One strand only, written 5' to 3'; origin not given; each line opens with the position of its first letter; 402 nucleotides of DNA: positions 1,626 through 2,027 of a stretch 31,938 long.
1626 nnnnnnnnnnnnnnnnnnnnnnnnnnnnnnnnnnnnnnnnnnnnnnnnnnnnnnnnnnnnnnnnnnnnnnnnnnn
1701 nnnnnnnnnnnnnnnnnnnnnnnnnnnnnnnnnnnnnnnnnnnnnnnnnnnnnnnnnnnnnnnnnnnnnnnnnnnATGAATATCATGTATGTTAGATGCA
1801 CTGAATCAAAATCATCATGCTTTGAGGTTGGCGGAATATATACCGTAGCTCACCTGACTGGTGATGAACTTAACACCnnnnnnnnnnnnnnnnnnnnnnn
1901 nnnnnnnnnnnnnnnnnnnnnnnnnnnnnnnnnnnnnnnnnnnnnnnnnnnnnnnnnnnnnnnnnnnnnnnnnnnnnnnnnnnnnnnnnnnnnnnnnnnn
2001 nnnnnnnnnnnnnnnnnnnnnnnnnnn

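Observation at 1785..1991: Paralog interrupted by a single in-frame TAA that aligns with a Gln codon in its neighbour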

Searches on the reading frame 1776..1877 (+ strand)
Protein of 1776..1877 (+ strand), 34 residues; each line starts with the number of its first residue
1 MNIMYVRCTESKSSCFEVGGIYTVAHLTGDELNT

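Call 24: find_encoding_contigs(protein=window:1785-1877:+, flank=3000)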
Protein seq(31 aa) (31 aa): 3 contigs read that carry it; 3 places shown.
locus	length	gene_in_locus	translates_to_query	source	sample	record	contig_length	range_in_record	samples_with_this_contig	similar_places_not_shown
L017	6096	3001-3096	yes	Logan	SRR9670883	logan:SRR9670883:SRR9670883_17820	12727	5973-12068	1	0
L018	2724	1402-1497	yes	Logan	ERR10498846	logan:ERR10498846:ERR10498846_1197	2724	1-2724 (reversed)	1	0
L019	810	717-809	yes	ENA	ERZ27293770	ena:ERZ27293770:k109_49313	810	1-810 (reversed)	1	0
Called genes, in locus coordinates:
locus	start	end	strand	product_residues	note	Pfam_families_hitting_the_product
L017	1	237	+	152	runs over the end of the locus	-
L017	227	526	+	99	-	-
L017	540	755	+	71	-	-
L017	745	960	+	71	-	-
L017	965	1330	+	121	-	-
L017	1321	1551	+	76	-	-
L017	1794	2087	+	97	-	-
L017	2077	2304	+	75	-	-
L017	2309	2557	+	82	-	-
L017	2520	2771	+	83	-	-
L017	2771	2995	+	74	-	-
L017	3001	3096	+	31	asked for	-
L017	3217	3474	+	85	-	-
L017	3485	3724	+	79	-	-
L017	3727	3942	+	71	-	-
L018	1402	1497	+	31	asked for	-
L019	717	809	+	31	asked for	?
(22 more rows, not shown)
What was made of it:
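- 1785..1880 (+): 5' part of the disrupted paralog: ATG 1785 to the premature TAA (1878-1880). It encodes 31 aa, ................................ The 31-aa product is called as a gene in two Logan assemblies (call 24).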

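Call 25: find_encoding_contigs(protein=window:1776-1877:+, flank=3000)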
Protein seq(34 aa) (34 aa): no gene with exactly this product is on record in the collection.
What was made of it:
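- Tried and rejected: It is not on record anywhere (call 25).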
